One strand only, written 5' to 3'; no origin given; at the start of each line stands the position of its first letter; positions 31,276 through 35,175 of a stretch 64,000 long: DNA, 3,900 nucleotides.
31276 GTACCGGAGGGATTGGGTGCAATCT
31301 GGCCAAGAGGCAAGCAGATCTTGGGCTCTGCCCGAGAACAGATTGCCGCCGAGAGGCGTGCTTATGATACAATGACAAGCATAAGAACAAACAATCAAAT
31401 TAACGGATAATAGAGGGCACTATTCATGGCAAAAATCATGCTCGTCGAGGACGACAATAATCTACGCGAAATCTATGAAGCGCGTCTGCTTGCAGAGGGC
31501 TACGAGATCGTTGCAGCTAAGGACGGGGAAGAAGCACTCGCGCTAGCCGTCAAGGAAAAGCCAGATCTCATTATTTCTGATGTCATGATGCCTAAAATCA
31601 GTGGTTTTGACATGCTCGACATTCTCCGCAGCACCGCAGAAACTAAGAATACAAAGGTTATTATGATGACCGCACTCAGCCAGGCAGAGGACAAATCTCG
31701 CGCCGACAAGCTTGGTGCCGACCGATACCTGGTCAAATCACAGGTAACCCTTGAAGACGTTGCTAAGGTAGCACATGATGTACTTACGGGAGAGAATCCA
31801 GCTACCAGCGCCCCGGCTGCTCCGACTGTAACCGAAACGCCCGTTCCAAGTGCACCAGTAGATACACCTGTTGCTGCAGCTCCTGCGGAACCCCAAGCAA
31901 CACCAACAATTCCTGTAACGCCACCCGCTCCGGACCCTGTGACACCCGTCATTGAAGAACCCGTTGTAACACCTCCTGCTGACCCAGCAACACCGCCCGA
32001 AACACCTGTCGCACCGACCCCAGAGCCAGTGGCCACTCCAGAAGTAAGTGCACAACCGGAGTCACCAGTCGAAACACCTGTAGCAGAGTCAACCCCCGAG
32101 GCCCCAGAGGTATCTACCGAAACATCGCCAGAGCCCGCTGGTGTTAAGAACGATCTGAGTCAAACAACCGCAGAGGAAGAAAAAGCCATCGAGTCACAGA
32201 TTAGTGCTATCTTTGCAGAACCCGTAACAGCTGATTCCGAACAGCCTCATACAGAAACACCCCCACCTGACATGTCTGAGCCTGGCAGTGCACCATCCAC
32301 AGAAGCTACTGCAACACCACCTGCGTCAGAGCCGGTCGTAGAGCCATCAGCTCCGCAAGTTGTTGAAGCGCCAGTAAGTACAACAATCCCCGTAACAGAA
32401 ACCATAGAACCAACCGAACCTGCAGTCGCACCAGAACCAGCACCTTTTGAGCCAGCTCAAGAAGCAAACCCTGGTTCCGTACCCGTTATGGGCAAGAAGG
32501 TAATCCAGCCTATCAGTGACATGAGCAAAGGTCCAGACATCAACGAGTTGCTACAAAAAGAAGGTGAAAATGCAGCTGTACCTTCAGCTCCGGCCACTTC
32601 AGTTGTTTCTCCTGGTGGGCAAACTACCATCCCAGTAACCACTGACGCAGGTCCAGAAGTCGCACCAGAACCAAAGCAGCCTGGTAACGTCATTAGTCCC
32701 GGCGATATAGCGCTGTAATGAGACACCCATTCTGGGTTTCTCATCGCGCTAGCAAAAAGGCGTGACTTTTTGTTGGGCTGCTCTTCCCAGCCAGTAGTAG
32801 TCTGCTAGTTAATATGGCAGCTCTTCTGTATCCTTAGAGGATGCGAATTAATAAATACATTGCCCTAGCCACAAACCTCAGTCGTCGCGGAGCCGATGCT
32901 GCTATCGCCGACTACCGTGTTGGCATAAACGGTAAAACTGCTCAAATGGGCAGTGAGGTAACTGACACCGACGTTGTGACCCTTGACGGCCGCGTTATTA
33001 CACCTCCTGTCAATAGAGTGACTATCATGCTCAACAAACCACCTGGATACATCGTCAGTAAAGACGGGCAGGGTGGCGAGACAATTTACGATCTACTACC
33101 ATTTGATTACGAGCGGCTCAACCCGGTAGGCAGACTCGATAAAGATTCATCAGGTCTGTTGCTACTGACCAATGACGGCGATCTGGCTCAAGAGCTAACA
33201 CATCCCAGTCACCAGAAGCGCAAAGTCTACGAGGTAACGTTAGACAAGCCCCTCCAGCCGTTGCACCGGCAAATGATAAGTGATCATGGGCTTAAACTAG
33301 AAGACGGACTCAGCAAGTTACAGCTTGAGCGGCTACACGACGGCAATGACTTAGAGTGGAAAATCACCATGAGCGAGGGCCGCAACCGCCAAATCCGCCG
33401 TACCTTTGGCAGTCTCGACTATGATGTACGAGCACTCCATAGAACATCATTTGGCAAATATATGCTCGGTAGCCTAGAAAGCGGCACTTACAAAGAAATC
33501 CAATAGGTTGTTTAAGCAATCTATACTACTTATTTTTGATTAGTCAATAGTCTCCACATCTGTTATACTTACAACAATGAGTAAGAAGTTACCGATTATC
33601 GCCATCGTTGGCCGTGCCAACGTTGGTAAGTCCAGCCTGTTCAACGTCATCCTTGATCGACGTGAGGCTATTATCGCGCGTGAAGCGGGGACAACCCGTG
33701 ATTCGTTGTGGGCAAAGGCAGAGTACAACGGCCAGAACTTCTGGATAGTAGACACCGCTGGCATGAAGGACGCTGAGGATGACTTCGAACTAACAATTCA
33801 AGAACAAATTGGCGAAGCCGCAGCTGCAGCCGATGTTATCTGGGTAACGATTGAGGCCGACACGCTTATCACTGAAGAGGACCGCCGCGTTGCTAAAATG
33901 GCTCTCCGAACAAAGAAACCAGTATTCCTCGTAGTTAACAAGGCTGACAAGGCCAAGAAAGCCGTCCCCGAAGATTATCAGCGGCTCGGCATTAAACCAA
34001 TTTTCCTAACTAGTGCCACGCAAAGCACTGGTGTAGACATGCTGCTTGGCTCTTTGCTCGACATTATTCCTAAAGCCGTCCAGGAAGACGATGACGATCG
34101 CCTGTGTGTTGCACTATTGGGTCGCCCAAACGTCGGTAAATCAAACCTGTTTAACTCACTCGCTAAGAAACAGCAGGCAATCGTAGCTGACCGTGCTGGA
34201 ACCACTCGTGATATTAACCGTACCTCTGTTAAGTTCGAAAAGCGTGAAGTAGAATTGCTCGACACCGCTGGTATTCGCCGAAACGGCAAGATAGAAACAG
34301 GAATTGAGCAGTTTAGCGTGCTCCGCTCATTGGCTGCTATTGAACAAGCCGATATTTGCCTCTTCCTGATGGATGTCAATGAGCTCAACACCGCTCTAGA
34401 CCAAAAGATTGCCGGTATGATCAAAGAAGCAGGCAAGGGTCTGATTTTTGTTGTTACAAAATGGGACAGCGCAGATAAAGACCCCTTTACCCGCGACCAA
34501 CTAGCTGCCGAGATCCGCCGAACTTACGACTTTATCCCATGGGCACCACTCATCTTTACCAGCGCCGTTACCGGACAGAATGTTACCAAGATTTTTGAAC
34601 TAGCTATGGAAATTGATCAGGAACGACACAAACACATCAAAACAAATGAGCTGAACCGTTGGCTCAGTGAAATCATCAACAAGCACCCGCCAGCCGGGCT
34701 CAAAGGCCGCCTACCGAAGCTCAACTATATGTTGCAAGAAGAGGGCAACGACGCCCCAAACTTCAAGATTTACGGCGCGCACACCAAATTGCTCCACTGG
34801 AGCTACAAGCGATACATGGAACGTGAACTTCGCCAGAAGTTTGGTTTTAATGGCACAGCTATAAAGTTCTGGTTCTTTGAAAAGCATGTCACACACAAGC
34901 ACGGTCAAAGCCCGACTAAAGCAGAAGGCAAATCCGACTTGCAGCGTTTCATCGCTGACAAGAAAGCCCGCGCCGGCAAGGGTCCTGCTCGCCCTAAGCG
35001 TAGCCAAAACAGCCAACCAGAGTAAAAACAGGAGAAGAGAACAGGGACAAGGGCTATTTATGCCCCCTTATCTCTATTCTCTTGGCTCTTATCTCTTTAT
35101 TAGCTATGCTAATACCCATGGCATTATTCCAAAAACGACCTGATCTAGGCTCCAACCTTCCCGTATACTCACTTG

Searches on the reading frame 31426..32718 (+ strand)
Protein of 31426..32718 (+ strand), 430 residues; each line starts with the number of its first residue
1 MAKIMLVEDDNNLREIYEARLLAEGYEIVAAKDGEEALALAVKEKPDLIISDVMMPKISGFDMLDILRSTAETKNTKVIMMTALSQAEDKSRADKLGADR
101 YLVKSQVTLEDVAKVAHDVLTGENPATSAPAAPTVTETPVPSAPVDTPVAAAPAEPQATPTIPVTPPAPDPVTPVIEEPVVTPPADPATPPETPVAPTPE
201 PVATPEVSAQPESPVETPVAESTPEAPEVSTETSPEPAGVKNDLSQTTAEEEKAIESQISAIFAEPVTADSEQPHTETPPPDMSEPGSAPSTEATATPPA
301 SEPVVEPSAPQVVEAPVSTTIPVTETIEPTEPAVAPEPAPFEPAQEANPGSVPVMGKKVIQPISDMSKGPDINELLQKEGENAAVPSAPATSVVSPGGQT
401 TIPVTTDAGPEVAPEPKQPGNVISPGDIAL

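Call 69: search_protein_families(library=pfam, proteins=[window:31426-32718:+], max_evalue=0.001)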
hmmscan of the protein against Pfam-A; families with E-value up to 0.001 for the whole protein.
window:31426-32718:+ (430 aa): 1 family
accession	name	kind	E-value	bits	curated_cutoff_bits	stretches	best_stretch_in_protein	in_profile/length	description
PF00072.30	Response_reg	-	5.5e-23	81.7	30.2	1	4-105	1-100/111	Response regulator receiver domain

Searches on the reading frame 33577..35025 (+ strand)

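Call 69: search_protein_families(library=pfam, proteins=[window:33577-35025:+], max_evalue=0.001)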
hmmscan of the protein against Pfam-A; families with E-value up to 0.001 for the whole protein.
window:33577-35025:+ (482 aa): 12 families
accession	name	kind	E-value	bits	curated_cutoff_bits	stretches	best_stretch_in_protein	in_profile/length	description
PF01926.29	MMR_HSR1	-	2.2e-52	176.4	21.9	2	178-295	2-113/113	50S ribosome-binding GTPase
PF02421.24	FeoB_N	-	3.9e-23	82.1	27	2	178-308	3-127/156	Ferrous iron transport protein B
PF14714.11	KH_dom-like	-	1.7e-20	73.5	27.3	1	354-433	2-80/81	KH-domain-like of EngA bacterial GTPase enzymes, C-terminal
PF00009.33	GTP_EFTU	-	1e-17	64.8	26.5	2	8-165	6-187/188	Elongation factor Tu GTP binding domain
PF00350.29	Dynamin_N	-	6.7e-14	52.7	27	1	213-295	91-167/168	Dynamin family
PF04548.22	AIG1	-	8.1e-13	48.6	27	2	8-107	3-105/212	AIG1 family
PF00071.28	Ras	-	3.9e-10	40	21.6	1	178-344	2-157/162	Ras family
PF03193.22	RsgA_GTPase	-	1.6e-09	38.3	30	0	97-234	37-169/174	RsgA GTPase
PF08477.19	Roc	-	5.4e-06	27.1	27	0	8-124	2-119/119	Ras of Complex, Roc, domain of DAPkinase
PF10662.15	PduV-EutP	-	7.2e-06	26.3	21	0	78-157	57-138/143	Ethanolamine utilisation - propanediol utilisation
PF00005.33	ABC_tran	-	4.2e-05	24.6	25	0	177-230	13-66/137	ABC transporter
PF09439.16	SRPRB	-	0.00011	22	25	0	4-65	2-58/178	Signal recognition particle receptor beta subunit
